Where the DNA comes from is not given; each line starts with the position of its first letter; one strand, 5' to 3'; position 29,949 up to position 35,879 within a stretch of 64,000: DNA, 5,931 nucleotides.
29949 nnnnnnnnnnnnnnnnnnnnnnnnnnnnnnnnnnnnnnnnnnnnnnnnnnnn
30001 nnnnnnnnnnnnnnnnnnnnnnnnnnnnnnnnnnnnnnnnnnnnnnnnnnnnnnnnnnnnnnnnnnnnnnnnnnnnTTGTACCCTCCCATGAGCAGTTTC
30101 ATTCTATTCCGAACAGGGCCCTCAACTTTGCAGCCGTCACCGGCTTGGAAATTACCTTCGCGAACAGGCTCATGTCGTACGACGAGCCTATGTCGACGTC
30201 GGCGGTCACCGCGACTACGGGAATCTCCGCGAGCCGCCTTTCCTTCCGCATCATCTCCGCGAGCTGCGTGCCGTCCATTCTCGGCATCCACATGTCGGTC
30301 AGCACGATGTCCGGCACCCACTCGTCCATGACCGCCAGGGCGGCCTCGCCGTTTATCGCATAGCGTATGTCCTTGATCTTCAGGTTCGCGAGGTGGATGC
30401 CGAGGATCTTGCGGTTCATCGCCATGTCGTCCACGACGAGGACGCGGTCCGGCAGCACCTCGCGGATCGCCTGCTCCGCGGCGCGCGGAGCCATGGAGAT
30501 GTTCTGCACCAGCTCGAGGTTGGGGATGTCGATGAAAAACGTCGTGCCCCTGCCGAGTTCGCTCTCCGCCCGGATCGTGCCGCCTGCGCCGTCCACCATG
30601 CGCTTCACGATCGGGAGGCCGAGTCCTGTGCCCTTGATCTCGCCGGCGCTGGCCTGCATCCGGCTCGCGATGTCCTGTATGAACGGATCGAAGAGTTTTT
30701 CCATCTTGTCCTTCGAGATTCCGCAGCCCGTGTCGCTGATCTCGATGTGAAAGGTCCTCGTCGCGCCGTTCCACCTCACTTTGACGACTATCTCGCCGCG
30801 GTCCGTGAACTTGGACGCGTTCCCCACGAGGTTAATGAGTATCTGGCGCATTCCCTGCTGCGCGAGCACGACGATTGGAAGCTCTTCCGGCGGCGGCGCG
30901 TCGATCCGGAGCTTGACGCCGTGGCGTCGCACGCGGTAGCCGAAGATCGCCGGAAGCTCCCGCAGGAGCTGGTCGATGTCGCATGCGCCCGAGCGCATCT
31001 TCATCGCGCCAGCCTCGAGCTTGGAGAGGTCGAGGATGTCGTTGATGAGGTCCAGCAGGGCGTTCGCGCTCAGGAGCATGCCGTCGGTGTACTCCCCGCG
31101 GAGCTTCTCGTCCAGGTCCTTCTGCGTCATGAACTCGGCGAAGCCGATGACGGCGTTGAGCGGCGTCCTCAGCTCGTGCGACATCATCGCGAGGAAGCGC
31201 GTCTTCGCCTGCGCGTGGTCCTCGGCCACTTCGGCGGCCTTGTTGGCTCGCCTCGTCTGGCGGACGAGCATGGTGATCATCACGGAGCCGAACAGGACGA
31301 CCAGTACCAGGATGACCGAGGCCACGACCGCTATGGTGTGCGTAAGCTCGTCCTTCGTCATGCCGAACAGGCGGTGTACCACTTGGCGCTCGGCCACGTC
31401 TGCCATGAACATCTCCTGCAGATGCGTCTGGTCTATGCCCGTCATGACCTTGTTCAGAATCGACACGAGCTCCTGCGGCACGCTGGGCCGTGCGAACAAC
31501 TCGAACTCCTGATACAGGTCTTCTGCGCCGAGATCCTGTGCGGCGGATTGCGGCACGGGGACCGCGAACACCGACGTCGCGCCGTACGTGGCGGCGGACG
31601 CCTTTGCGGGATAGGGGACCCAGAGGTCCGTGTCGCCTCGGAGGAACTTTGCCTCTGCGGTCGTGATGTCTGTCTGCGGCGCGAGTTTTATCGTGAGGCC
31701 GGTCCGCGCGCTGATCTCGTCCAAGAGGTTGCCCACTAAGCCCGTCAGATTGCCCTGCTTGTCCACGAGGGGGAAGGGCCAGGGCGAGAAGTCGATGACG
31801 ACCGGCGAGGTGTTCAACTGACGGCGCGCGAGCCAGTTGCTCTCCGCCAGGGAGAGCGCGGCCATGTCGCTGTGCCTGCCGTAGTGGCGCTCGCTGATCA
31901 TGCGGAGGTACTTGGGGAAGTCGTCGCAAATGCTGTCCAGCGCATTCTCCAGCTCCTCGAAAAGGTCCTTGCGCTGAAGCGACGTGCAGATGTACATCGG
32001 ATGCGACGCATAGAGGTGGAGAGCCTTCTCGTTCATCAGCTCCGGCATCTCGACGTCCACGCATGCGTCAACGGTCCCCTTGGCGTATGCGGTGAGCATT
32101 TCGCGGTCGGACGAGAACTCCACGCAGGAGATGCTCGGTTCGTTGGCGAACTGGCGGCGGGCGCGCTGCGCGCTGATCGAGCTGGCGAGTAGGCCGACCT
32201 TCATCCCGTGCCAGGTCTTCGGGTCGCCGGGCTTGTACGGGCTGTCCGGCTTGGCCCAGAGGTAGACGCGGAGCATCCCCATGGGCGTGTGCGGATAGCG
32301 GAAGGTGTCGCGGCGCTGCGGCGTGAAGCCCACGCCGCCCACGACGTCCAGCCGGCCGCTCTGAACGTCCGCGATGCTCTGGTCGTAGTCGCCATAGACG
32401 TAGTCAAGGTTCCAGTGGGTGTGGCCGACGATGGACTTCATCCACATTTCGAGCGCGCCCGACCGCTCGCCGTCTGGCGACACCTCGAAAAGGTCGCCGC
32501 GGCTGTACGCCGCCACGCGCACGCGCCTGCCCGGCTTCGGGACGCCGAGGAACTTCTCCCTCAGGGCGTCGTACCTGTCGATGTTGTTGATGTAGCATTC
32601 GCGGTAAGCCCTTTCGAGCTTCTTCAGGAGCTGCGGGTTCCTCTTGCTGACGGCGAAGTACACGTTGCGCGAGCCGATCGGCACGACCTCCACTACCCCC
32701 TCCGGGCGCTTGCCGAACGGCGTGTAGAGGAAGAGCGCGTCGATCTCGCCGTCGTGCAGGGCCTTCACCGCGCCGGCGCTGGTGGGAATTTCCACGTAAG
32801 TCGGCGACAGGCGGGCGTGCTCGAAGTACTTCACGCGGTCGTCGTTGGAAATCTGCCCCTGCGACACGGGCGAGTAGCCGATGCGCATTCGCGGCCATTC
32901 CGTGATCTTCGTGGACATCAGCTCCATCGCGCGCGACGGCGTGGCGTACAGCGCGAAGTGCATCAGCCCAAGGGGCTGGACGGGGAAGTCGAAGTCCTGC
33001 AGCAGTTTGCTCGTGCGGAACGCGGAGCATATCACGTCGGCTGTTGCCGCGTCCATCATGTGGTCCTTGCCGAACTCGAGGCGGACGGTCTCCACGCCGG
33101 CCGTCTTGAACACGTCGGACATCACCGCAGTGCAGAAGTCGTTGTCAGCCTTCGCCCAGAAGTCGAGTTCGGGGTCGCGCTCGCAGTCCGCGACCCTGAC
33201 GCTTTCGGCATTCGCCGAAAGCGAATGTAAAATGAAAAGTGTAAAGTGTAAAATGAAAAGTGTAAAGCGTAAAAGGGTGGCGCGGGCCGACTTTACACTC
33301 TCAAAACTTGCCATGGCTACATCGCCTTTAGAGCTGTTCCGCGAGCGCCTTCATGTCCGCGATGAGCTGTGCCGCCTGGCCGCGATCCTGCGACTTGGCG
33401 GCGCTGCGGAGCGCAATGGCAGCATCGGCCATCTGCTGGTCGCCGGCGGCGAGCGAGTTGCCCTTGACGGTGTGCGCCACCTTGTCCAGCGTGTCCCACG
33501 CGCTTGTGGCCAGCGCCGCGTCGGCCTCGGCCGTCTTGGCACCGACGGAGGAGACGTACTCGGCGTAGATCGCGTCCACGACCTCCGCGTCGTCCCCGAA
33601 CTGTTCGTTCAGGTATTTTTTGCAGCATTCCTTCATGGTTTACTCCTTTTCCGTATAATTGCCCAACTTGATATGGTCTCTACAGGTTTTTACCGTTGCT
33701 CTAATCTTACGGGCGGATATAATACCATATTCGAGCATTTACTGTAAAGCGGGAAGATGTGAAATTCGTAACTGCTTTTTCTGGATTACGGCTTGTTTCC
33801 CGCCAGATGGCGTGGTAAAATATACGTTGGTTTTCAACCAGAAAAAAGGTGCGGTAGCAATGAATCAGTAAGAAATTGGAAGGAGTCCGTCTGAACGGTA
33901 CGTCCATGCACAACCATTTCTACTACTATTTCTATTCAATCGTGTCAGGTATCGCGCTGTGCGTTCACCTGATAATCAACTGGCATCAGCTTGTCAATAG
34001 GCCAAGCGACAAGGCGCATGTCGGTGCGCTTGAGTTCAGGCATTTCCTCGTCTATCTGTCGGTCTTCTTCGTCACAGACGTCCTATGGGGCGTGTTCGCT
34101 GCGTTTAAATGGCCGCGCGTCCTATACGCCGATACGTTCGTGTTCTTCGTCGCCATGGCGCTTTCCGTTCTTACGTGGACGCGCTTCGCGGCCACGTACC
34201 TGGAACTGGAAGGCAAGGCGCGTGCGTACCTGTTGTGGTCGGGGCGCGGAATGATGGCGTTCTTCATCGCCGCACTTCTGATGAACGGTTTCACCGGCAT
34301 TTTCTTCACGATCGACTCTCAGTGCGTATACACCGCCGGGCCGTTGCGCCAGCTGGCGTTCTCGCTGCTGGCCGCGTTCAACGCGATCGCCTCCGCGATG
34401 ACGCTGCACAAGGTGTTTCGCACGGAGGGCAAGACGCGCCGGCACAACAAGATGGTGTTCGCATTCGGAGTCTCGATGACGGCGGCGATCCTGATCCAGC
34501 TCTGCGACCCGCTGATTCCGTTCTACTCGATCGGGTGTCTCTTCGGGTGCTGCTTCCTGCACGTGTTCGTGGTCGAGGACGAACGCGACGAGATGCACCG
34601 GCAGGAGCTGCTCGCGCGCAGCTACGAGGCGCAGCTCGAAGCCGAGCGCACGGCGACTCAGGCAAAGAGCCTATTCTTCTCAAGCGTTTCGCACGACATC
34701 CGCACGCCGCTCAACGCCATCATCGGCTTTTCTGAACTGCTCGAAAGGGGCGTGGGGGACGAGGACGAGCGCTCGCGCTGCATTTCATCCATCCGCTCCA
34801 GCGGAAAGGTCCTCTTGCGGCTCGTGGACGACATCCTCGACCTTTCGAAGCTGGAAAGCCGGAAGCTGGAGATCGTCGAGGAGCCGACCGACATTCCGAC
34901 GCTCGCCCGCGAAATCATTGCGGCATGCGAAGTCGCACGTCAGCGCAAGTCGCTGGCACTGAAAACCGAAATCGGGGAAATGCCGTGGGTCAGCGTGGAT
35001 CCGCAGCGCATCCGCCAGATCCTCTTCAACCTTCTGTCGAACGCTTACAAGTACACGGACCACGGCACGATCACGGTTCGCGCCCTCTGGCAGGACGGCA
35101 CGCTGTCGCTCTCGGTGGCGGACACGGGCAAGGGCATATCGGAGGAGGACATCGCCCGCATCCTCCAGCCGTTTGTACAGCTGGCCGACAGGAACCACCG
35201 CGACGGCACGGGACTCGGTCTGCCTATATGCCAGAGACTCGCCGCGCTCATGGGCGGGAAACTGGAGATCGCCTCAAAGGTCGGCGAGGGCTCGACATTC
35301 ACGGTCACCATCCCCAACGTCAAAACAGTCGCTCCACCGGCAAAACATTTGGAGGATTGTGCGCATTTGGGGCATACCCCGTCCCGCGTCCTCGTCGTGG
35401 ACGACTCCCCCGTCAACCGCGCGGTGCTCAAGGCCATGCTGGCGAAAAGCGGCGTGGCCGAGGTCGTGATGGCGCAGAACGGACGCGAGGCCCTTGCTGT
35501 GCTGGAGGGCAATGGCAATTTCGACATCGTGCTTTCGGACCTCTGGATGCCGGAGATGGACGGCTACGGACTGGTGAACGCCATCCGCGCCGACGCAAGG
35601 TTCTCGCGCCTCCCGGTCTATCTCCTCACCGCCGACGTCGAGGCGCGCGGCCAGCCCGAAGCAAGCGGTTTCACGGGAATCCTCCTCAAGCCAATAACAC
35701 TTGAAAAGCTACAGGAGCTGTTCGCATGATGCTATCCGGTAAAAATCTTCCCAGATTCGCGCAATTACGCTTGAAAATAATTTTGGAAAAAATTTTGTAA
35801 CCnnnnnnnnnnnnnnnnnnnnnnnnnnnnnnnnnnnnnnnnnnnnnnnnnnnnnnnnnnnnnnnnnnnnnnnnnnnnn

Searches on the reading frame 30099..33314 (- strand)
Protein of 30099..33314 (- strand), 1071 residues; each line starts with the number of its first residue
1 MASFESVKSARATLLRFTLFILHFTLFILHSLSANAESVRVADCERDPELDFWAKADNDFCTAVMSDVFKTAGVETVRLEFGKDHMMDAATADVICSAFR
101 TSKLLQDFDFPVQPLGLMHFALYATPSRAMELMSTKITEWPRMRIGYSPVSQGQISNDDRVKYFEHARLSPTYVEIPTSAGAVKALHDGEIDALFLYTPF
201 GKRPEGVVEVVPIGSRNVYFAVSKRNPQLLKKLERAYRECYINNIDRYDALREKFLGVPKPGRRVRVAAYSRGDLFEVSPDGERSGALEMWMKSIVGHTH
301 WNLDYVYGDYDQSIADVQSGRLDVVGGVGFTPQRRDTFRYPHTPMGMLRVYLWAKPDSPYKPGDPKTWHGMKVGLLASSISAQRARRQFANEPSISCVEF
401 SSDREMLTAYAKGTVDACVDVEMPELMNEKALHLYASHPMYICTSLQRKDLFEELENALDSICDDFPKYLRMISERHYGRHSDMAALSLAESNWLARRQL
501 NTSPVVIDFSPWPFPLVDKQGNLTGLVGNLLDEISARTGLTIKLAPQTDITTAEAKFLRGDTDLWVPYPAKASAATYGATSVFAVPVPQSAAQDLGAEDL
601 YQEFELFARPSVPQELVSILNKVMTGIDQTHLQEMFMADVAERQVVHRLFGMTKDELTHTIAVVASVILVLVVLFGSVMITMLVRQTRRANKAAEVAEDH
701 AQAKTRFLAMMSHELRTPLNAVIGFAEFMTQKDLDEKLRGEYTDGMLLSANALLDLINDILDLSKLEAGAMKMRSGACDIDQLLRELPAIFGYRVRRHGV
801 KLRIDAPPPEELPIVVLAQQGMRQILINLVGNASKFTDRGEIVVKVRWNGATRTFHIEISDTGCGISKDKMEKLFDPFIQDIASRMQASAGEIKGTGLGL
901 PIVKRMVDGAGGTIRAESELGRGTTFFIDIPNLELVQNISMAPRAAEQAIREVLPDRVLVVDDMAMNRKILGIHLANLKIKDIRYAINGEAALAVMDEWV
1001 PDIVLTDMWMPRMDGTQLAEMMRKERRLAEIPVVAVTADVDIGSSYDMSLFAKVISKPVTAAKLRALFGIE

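Call 7: search_protein_families(library=pfam, proteins=[window:30099-33314:-], max_evalue=0.01)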
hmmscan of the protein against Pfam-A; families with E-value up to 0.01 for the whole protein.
window:30099-33314:- (1071 aa): 5 families
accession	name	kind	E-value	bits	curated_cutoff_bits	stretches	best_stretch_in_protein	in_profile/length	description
PF02518.31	HATPase_c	-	4.2e-25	88.8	26.4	1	820-931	4-108/111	Histidine kinase-, DNA gyrase B-, and HSP90-like ATPase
PF00512.31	HisKA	-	7.6e-19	68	26.9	1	703-769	1-66/66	His Kinase A (phospho-acceptor) domain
PF00072.30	Response_reg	-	2.5e-17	63.5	30.2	1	958-1066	1-108/111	Response regulator receiver domain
PF00497.25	SBP_bac_3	-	8.1e-10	39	26.4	1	280-400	17-98/132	Bacterial extracellular solute-binding proteins, family 3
PF12974.12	Phosphonate-bd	-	0.0052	16.6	27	0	526-588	15-78/242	ABC transporter, phosphonate, periplasmic substrate-binding protein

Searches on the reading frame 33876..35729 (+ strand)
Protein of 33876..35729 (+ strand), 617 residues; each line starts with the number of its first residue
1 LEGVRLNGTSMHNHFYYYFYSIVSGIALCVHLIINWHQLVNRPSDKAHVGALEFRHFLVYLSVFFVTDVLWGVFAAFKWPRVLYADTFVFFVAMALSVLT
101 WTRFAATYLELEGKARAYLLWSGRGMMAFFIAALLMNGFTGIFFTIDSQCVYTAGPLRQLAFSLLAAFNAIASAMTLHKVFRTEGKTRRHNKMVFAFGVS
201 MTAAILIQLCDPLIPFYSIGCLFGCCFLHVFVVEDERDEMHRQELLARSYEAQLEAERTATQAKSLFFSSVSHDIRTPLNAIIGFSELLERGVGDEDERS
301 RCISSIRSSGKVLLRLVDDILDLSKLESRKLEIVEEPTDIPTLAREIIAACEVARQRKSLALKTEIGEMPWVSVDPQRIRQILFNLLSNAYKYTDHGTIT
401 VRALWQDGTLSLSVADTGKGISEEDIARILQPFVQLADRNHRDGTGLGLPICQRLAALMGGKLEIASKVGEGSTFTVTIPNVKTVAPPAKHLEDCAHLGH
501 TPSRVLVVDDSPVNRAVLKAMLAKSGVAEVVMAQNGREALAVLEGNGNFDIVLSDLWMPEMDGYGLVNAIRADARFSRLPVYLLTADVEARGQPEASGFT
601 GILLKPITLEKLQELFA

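Call 6: search_protein_families(library=pfam, proteins=[window:33876-35729:+], max_evalue=0.01)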
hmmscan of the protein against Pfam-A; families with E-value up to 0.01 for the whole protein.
window:33876-35729:+ (617 aa): 5 families
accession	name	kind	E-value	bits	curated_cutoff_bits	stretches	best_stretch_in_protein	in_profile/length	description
PF02518.31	HATPase_c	-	9.7e-29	100.5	26.4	1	375-481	2-109/111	Histidine kinase-, DNA gyrase B-, and HSP90-like ATPase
PF00072.30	Response_reg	-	1.1e-20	74.3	30.2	1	505-615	1-109/111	Response regulator receiver domain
PF00512.31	HisKA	-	3.7e-20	72.2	26.9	1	263-328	1-65/66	His Kinase A (phospho-acceptor) domain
PF13581.12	HATPase_c_2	-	0.00059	20.3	27.4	1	384-459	41-112/127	Histidine kinase-like ATPase domain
PF13589.12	HATPase_c_3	-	0.0029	18.1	25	1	383-468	7-93/137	Histidine kinase-, DNA gyrase B-, and HSP90-like ATPase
